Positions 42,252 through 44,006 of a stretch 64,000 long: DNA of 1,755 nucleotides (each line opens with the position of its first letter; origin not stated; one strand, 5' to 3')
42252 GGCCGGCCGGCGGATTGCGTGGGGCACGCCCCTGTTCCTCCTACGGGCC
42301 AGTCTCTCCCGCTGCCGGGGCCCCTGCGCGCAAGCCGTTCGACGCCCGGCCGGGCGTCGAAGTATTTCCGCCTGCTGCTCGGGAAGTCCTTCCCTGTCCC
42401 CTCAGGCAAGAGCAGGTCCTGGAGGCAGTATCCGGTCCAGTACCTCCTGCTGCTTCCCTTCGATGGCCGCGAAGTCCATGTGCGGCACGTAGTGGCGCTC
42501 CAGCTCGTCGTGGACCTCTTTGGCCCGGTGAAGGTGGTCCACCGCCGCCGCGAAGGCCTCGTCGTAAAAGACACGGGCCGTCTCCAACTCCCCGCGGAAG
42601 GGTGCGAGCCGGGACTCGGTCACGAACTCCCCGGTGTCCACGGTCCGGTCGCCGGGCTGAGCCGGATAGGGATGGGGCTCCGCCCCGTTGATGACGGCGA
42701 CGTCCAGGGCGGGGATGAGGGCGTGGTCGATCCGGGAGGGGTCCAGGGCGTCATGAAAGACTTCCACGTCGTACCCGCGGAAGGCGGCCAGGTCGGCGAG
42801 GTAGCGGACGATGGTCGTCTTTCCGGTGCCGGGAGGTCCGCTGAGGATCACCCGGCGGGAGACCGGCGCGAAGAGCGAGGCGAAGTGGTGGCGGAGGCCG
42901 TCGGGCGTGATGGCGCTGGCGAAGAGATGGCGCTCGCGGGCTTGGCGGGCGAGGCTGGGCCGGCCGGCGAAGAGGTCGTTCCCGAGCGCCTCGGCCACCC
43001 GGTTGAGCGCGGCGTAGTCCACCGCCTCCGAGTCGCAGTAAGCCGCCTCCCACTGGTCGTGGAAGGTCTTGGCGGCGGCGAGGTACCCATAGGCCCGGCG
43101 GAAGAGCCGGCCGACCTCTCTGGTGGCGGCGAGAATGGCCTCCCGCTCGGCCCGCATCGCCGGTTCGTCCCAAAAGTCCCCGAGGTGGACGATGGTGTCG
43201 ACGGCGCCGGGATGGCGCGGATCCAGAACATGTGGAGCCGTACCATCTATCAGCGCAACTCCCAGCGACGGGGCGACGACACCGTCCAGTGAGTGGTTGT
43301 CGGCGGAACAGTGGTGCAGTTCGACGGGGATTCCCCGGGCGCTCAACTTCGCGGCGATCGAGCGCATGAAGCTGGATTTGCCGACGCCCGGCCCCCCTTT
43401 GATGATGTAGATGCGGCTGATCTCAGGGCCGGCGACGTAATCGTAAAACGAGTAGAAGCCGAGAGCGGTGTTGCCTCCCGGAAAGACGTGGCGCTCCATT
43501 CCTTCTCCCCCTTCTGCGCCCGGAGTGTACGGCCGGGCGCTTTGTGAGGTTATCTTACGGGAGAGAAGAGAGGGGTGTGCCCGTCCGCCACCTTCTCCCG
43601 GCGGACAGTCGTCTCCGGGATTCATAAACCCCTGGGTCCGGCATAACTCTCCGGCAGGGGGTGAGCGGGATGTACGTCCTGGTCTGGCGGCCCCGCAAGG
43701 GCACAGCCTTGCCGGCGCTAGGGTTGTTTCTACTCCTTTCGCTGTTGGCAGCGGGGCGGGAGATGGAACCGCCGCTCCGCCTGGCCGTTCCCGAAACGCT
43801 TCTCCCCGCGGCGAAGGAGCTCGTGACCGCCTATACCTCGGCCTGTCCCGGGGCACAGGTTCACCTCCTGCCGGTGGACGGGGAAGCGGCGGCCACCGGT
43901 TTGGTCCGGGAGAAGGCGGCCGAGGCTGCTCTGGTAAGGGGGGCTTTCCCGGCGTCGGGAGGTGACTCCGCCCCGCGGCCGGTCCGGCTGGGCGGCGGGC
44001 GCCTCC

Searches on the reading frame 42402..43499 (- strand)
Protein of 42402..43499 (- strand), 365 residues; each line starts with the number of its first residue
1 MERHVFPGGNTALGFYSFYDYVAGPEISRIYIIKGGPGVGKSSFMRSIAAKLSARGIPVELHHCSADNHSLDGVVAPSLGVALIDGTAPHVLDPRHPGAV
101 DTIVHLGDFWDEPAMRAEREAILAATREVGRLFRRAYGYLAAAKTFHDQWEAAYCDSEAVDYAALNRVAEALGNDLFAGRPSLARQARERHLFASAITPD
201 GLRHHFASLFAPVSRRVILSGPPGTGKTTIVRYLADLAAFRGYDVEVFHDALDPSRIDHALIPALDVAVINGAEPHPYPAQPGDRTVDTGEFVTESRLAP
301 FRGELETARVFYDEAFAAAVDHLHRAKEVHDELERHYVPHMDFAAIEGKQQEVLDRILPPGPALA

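Call 6: search_protein_families(library=padloc, proteins=[window:42402-43499:-], max_evalue=0.01)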
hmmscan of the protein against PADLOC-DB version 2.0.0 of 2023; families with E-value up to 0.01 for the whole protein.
window:42402-43499:- (365 aa): 14 families
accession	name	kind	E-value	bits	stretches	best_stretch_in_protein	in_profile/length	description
PDLC04140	mad8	-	2.6e-09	35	2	215-327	28-101/314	mads_8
PDLC00915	TRIP13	-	4.3e-08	30.9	1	189-239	38-88/302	TRIP13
PDLC02196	IetA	-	1.8e-06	25.7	1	211-236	119-144/374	-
PDLC04232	IetA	-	1.2e-05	22.9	1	215-236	117-138/330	-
PDLC03920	MkoA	-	0.00016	18.1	1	218-233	635-650/1112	-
PDLC02195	IetA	-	0.00036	18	0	213-236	136-159/395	-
PDLC03924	MkoC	-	0.00039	16.6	1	220-232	272-284/1136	-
PDLC04231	IetA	-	0.00042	18.2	0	214-243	117-146/262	-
PDLC05079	PDC-S73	-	0.00058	16.8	0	215-248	192-225/752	-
PDLC01734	typeIV_RecD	-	0.0014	15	0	28-61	354-387/763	RecD_0_IVD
PDLC04476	PDC-M16A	-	0.0027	14.1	0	217-239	28-50/691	-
PDLC02372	Nhi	-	0.0031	14.2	0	27-69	198-239/470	-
PDLC02350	AbiO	-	0.0034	14.2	0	28-68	192-232/468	AbiO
PDLC01515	Csx3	-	0.0061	14.2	0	215-235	7-27/183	"CAS-I,CAS-III; associated"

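Call 22: find_homologous_proteins(query=window:42402-43499:-, max_evalue=0.001)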
Query window:42402-43499:- (365 aa): 2244 proteins with E <= 0.001 among 8000 candidates; the best 120 are listed.
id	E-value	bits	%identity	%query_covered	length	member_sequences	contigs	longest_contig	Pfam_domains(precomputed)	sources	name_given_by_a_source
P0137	4.8e-243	824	100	100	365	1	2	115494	PF03266.22,PF13604.13,PF13245.13,PF00004.36,PF13401.13,PF13238.13,PF07728.21,PF13191.13,PF24883.3,PF05729.19,PF13521.13,PF00910.29,PF20720.4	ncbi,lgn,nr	ncbi:MAG: PRK06851 family protein [Bacillota bacterium]|nr:PRK06851 family protein [Bacillota bacter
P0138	2.5e-199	680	81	99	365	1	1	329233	PF13086.13,PF03266.22,PF13604.13,PF13245.13,PF13555.13,PF08433.17,PF00004.36,PF13401.13,PF13238.13,PF07728.21,PF13191.13,PF24883.3,PF05729.19,PF13521.13,PF03308.23,PF20720.4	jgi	jgi:GTPase SAR1 family protein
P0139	1.5e-197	674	81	99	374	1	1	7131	PF03266.22,PF13604.13,PF13245.13,PF00004.36,PF13401.13,PF13238.13,PF07728.21,PF13191.13,PF24883.3,PF05729.19,PF13521.13,PF03308.23,PF20720.4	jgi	jgi:hypothetical protein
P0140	9.9e-197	672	82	98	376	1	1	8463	PF13086.13,PF03266.22,PF13604.13,PF13245.13,PF08433.17,PF00004.36,PF13401.13,PF13238.13,PF07728.21,PF13191.13,PF24883.3,PF00005.34,PF05729.19,PF13521.13,PF13207.13,PF00910.29,PF03308.23,PF25199.2,PF20720.4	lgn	-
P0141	2.6e-196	670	82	98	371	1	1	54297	PF13086.13,PF03266.22,PF13604.13,PF13245.13,PF08433.17,PF00004.36,PF13401.13,PF13238.13,PF07728.21,PF13191.13,PF24883.3,PF00005.34,PF05729.19,PF02367.24,PF13521.13,PF00910.29,PF03308.23,PF25199.2,PF13481.13,PF20720.4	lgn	-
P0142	5.4e-195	666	79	99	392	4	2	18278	PF03266.22,PF13604.13,PF13245.13,PF13555.13,PF13671.13,PF08433.17,PF00004.36,PF13401.13,PF13238.13,PF03029.24,PF07728.21,PF13191.13,PF13479.13,PF24883.3,PF05729.19,PF02367.24,PF13521.13,PF13207.13,PF00910.29,PF03308.23,PF25199.2,PF20720.4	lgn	-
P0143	1.9e-194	664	78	100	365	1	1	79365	PF03266.22,PF13604.13,PF13245.13,PF00004.36,PF13401.13,PF13238.13,PF07728.21,PF13191.13,PF01695.24,PF24883.3,PF05729.19,PF13521.13,PF00910.29,PF03308.23,PF20720.4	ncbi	ncbi:MAG: PRK06851 family protein [Betaproteobacteria bacterium]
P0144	5.6e-191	653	81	98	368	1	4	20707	PF03266.22,PF13604.13,PF13245.13,PF00004.36,PF13401.13,PF13238.13,PF07728.21,PF13191.13,PF24883.3,PF05729.19,PF02367.24,PF13521.13,PF00910.29,PF03308.23,PF25199.2,PF20720.4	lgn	-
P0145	3.0e-162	558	69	98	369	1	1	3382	PF03266.22,PF13604.13,PF13671.13,PF00004.36,PF13401.13,PF13238.13,PF07728.21,PF13191.13,PF24883.3,PF05729.19,PF13521.13,PF03308.23,PF25199.2,PF20720.4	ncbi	ncbi:MAG: PRK06851 family protein [Methanocella sp.]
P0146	9.3e-134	464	76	75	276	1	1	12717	PF13191.13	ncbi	ncbi:MAG: hypothetical protein ACM3RP_00135, partial [Chitinophagales bacterium]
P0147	2.7e-127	443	57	98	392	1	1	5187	PF03266.22,PF13604.13,PF24883.3,PF13245.13,PF20720.4,PF13191.13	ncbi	-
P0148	5.6e-127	442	56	98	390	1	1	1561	PF03266.22,PF13604.13,PF24883.3,PF13245.13,PF13401.13,PF20720.4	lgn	-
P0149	3.5e-126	439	56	98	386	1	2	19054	PF03266.22,PF01443.25,PF13604.13,PF13245.13,PF13555.13,PF00004.36,PF13401.13,PF13238.13,PF07728.21,PF13191.13,PF24883.3,PF05729.19,PF13521.13,PF00910.29,PF10236.16,PF03308.23,PF25199.2,PF20720.4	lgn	-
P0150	6.6e-124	432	54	98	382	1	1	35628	PF03266.22,PF13604.13,PF24883.3,PF13245.13,PF05729.19,PF13555.13,PF00004.36,PF13401.13,PF25199.2,PF20720.4,PF13191.13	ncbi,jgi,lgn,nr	ncbi:MAG: hypothetical protein C4551_04770 [Bacillota bacterium]|nr:MAG: hypothetical protein C4551_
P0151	2.0e-123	430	55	98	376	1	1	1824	PF03266.22,PF13604.13,PF24883.3,PF13245.13,PF05729.19,PF13401.13,PF20720.4,PF13191.13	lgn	-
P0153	7.1e-123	429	57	98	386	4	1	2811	PF03266.22,PF13604.13,PF13401.13,PF20720.4,PF13191.13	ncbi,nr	ncbi:MAG: PRK06851 family protein [Firmicutes bacterium]|nr:PRK06851 family protein [Bacillota bacte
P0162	1.9e-121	424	54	98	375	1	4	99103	PF13173.13,PF03266.22,PF13604.13,PF13245.13,PF05729.19,PF01637.25,PF25199.2,PF20720.4,PF13191.13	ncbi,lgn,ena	ncbi:MAG: PRK06851 family protein [Bacillota bacterium]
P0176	4.6e-118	413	52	98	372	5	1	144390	PF03266.22,PF13604.13,PF24883.3,PF13245.13,PF05729.19,PF13521.13,PF13401.13,PF10236.16,PF07728.21,PF20720.4,PF13191.13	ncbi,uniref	ncbi:MAG: PRK06851 family protein [Desulfurispora sp.]|uniref:PRK06851 family protein n=1 Tax=Desulf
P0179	2.5e-117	410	52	98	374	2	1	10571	PF03266.22,PF13604.13,PF13245.13,PF00004.36,PF13401.13,PF13238.13,PF07728.21,PF13191.13,PF24883.3,PF05729.19,PF00910.29,PF25199.2,PF20720.4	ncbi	ncbi:MAG TPA: PRK06851 family protein [Bacillota bacterium]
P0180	6.0e-117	409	54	98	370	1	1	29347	PF03266.22,PF13604.13,PF24883.3,PF13245.13,PF05729.19,PF00910.29,PF13401.13,PF13238.13,PF20720.4,PF00931.29,PF13191.13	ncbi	ncbi:MAG: PRK06851 family protein [Bacillota bacterium]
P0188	3.8e-116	406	52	98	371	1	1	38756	PF03266.22,PF13604.13,PF24883.3,PF13245.13,PF05729.19,PF13401.13,PF13238.13,PF07728.21,PF20720.4,PF13191.13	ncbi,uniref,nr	ncbi:PRK06851 family protein [Desulfotomaculum copahuensis]|uniref:ATPase n=1 Tax=Desulfotomaculum c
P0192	3.6e-115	403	50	98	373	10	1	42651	PF03266.22,PF13604.13,PF24883.3,PF05729.19,PF13401.13,PF03308.23,PF20720.4,PF13191.13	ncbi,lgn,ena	ncbi:MAG: PRK06851 family protein [Bacillota bacterium]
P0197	1.2e-114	401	51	98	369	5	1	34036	PF03266.22,PF13604.13,PF24883.3,PF13245.13,PF05729.19,PF13555.13,PF00910.29,PF13401.13,PF10236.16,PF20720.4,PF13191.13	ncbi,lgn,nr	ncbi:MAG: PRK06851 family protein [Actinobacteria bacterium]|nr:PRK06851 family protein [Actinomycet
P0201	4.9e-114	399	50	98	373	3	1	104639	PF03266.22,PF01443.25,PF13604.13,PF13245.13,PF00004.36,PF13401.13,PF07728.21,PF13191.13,PF24883.3,PF05729.19,PF13521.13,PF13207.13,PF00910.29,PF03308.23,PF25199.2,PF20720.4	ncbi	ncbi:MAG: PRK06851 family protein [Symbiobacteriia bacterium]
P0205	7.9e-114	399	50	98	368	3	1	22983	PF03266.22,PF13604.13,PF13245.13,PF13555.13,PF13401.13,PF13238.13,PF01637.25,PF07728.21,PF00931.29,PF13191.13,PF24883.3,PF05729.19,PF13521.13,PF00910.29,PF25199.2,PF20720.4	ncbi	ncbi:MAG: PRK06851 family protein [Bacillota bacterium]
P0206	8.5e-114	399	52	98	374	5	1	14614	PF03266.22,PF13604.13,PF24883.3,PF05729.19,PF13401.13,PF20720.4,PF00931.29,PF13191.13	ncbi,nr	ncbi:MAG: PRK06851 family protein [Peptococcaceae bacterium]|nr:PRK06851 family protein [Peptococcac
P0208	2.1e-113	397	50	98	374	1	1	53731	PF03266.22,PF13604.13,PF24883.3,PF13245.13,PF05729.19,PF13401.13,PF13238.13,PF25199.2,PF20720.4,PF00931.29,PF13191.13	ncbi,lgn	ncbi:PRK06851 family protein [Desulfofundulus thermobenzoicus]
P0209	2.6e-113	397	51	98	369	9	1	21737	PF03266.22,PF13604.13,PF13245.13,PF13555.13,PF13401.13,PF13191.13,PF24883.3,PF05729.19,PF00910.29,PF10236.16,PF03308.23,PF20720.4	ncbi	ncbi:MAG: PRK06851 family protein [Bacillota bacterium]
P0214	1.0e-112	395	51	98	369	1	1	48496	PF03266.22,PF13604.13,PF13245.13,PF08433.17,PF00004.36,PF13401.13,PF13238.13,PF00931.29,PF13191.13,PF24883.3,PF00005.34,PF13521.13,PF00910.29,PF20720.4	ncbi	ncbi:MAG: PRK06851 family protein [Bacillota bacterium]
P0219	3.1e-112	394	52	98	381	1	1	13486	PF13173.13,PF13604.13,PF13671.13,PF00004.36,PF13401.13,PF13238.13,PF07728.21,PF00931.29,PF13191.13,PF24883.3,PF05729.19,PF13521.13,PF25199.2,PF03266.22,PF01443.25,PF13245.13,PF13555.13,PF08433.17,PF03029.24,PF01637.25,PF00005.34,PF02367.24,PF13207.13,PF00910.29,PF03308.23,PF20720.4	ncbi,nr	ncbi:MAG: PRK06851 family protein [Bacillota bacterium]|nr:PRK06851 family protein [Bacillota bacter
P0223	5.9e-112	393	51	98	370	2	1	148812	PF03266.22,PF13604.13,PF24883.3,PF13245.13,PF05729.19,PF00910.29,PF13401.13,PF13238.13,PF20720.4,PF00931.29,PF13191.13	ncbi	ncbi:MAG: PRK06851 family protein [Bacillota bacterium]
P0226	9.4e-112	392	49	98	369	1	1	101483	PF03266.22,PF13604.13,PF13245.13,PF13555.13,PF13401.13,PF07728.21,PF13191.13,PF13479.13,PF24883.3,PF05729.19,PF13521.13,PF00910.29,PF25199.2,PF20720.4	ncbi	ncbi:MAG: PRK06851 family protein [Bacillota bacterium]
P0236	6.1e-111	389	49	98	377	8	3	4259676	PF13604.13,PF24883.3,PF05729.19,PF20720.4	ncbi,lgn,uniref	ncbi:PRK06851 family protein [Desulfoscipio sp. XC116]|uniref:PRK06851 family protein n=1 Tax=Desulf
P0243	1.7e-110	388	48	98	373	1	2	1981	PF03266.22,PF13604.13,PF13245.13,PF13401.13,PF07728.21,PF00931.29,PF13191.13,PF24883.3,PF05729.19,PF00910.29,PF09848.16,PF10236.16,PF03308.23,PF25199.2,PF20720.4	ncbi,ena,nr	ncbi:MAG: PRK06851 family protein [Desulfobacterales bacterium]|nr:PRK06851 family protein [Desulfob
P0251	7.2e-110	386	51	98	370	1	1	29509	PF03266.22,PF13604.13,PF24883.3,PF13245.13,PF05729.19,PF02367.24,PF13401.13,PF07728.21,PF20720.4,PF13191.13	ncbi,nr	ncbi:MAG: PRK06851 family protein [Peptococcaceae bacterium]|nr:PRK06851 family protein [Peptococcac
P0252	7.4e-110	386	47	98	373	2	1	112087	PF03266.22,PF13604.13,PF13245.13,PF13401.13,PF13238.13,PF07728.21,PF00931.29,PF13191.13,PF24883.3,PF05729.19,PF13521.13,PF00910.29,PF09848.16,PF03308.23,PF25199.2,PF20720.4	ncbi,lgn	ncbi:MAG: PRK06851 family protein [Bacillota bacterium]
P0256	2.3e-109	384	50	98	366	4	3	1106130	PF13604.13,PF13245.13,PF20720.4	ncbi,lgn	ncbi:MAG: PRK06851 family protein [Bacillota bacterium]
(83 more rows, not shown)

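Call 25: find_related_loci(query=A2, collection=genome_contigs, flank=10000)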
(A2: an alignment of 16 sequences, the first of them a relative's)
Query A2 (365 aa) in genome_contigs; peptide patterns used: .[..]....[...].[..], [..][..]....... (x = any residue, [..] = any of these).
599 stretches matched a pattern (row limit reached: there are more); 547 encode a relative of the query (tblastn E <= 1e-3); the best 80 are kept; 80 distinct loci.
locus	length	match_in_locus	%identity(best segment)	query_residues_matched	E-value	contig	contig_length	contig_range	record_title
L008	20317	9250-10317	53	3-358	5e-126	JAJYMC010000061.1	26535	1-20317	MAG: Bacillota bacterium isolate DBS2-4.bin104 NODE_3046_length_26535_cov_2.36402, whole genome shotgun sequence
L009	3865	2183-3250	51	3-358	5e-125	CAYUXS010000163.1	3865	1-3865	MAG TPA_asm: uncultured Peptococcaceae bacterium isolate binchicken_co158_26 genome assembly, contig: NODE_18274_length_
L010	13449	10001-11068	52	3-358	2e-121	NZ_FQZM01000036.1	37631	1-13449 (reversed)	Desulfofundulus thermosubterraneus DSM 16057, whole genome shotgun sequence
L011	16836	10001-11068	51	3-358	2e-120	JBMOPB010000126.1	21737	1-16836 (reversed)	MAG: Bacillota bacterium isolate Betzabe_MAG117 MAG117_126, whole genome shotgun sequence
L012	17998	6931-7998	50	3-358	2e-120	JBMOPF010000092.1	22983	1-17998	MAG: Bacillota bacterium isolate Betzabe_MAG121 MAG121_92, whole genome shotgun sequence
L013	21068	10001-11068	52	3-358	8e-120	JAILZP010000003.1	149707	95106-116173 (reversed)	MAG: Peptococcaceae bacterium isolate HOT.CON.130 NODE_70_length_149707_cov_14.963289, whole genome shotgun sequence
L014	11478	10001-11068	51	3-358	1e-119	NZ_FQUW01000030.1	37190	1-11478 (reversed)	Desulfofundulus australicus DSM 11792, whole genome shotgun sequence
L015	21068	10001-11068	50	3-358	2e-119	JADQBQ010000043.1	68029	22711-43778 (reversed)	MAG: Clostridiales bacterium isolate Soudan_19 NODE_211_length_68029_cov_495.410510, whole genome shotgun sequence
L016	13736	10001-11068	49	3-358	1e-118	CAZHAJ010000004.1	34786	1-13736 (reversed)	MAG TPA_asm: uncultured Peptococcaceae bacterium isolate binchicken_co168_210 genome assembly, contig: NODE_2124_length_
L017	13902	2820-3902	49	3-358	2e-118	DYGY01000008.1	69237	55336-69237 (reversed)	MAG TPA_asm: Thermaerobacter marianensis isolate BE2012_42_27 Afr_mines_BE2012_223_length_69237_cov_11_194718, whole gen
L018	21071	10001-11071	51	3-358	5e-118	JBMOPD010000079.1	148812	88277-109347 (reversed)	MAG: Bacillota bacterium isolate Betzabe_MAG119 MAG119_79, whole genome shotgun sequence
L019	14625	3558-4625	49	3-358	7e-117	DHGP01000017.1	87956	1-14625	MAG TPA_asm: Firmicutes bacterium UBA4795 UBA4795_contig_5476, whole genome shotgun sequence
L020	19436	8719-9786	52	3-358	2e-116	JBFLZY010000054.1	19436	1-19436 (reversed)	MAG: Bacillota bacterium isolate MAG124 MAG124_54, whole genome shotgun sequence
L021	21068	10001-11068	50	3-358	1e-115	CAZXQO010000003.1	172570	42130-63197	MAG TPA_asm: uncultured Peptococcaceae bacterium isolate binchicken_co178_152 genome assembly, contig: NODE_152_length_1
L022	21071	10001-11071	50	3-358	3e-115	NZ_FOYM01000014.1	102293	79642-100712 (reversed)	Desulfoscipio geothermicus DSM 3669, whole genome shotgun sequence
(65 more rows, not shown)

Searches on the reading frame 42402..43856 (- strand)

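Call 3: search_protein_families(library=pfam, proteins=[window:42402-43856:-], max_evalue=0.01)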
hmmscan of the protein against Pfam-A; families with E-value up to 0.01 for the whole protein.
window:42402-43856:- (484 aa): 35 families (the best 25 are shown)
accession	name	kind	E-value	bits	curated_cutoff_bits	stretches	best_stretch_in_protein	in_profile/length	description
PF13191.12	AAA_16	-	1.5e-10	42.3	32.6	1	321-447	12-146/167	AAA ATPase domain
PF20720.3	nSTAND3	-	9.1e-10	38.9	27.2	1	335-368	19-52/155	Novel STAND NTPase 3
PF13604.12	AAA_30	-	9.2e-09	35.7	27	1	335-367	20-52/191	AAA domain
PF00004.35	AAA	-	2.1e-08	35.1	21.2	1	336-357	1-22/131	ATPase family associated with various cellular activities (AAA)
PF13401.12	AAA_22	-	3.7e-08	34.2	27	1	336-390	8-64/130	AAA domain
PF07728.20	AAA_5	-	5.4e-08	33.4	22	1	336-375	2-41/139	AAA domain (dynein-related subfamily)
PF24883.2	NPHP3_N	-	7.7e-08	33.1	24.8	1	139-189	14-64/164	Nephrocystin 3, N-terminal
PF13521.12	AAA_28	-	3.3e-07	31.1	27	1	335-362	1-23/164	AAA domain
PF13245.12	AAA_19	-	7.9e-07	29.8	25.1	0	333-357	11-35/134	AAA domain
PF05729.18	NACHT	-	8.2e-07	29.4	26.7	0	149-177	2-30/167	NACHT domain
PF03266.21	NTPase_1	-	8.5e-07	29.4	23.9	0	335-365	1-31/168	NTPase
PF13238.12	AAA_18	-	2.1e-06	28.7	29.4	1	336-364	1-28/128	AAA domain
PF00910.28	RNA_helicase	-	1.9e-05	25.5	21.5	0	151-173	2-24/105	RNA helicase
PF08433.16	KTI12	-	7.8e-05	22.7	22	0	336-370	4-38/271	Chromatin associated protein KTI12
PF13086.12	AAA_11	-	0.00013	22.2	27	0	336-356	20-40/257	AAA domain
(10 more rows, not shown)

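Call 4: search_protein_families(library=ncbifam, proteins=[window:42402-43856:-], max_evalue=0.01)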
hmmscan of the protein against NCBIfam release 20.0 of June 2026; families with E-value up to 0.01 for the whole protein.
window:42402-43856:- (484 aa): 36 families (the best 25 are shown)
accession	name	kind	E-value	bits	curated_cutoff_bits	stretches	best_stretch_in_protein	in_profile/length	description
NF005320.0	PRK06851.1-6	equivalog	9e-93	311.1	556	1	121-477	5-358/363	hypothetical protein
NF005317.0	PRK06851.1-1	equivalog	4e-69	233.7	689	1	124-472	8-353/369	hypothetical protein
NF005319.0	PRK06851.1-5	equivalog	7.3e-21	74.6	739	2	117-254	18-154/360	hypothetical protein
NF005318.0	PRK06851.1-2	equivalog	1.2e-20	74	734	1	127-457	10-336/353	hypothetical protein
NF005250.0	PRK06761.1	equivalog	4.3e-08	32.5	270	1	148-191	4-47/282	hypothetical protein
TIGR01448.2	helicase_RecD2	equivalog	8.8e-07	27.4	500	1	335-358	333-356/713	SF1B family DNA helicase RecD2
NF010248.0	PRK13695.1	equivalog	5.9e-06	26.1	156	1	335-365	5-35/180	NTPase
NF006746.0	PRK09270.1-5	subfamily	8.8e-06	24.8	250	0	336-380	24-66/210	nucleoside/nucleotide kinase family protein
TIGR03922.1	T7SS_EccA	equivalog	1.1e-05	24.3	466.65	1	267-356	242-335/557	type VII secretion AAA-ATPase EccA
NF042959.1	IteA_antiphage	equivalog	3e-05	23.4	510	0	327-355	119-147/367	anti-phage ATPase IteA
TIGR02173.1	cyt_kin_arch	equivalog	3.5e-05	23.9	102.1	0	336-356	3-23/169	(d)CMP kinase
TIGR03574.1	selen_PSTK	equivalog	4e-05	23.2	290.5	0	150-178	2-30/249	L-seryl-tRNA(Sec) kinase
TIGR00750.1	lao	equivalog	5.6e-05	22.4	240.75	0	334-374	35-73/300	methylmalonyl Co-A mutase-associated GTPase MeaB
NF003229.0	PRK04195.1-5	equivalog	6.1e-05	21.9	280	1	333-355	44-66/413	replication factor C large subunit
TIGR01447.1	recD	equivalog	0.00026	19.7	310.15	1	286-353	119-183/597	exodeoxyribonuclease V subunit alpha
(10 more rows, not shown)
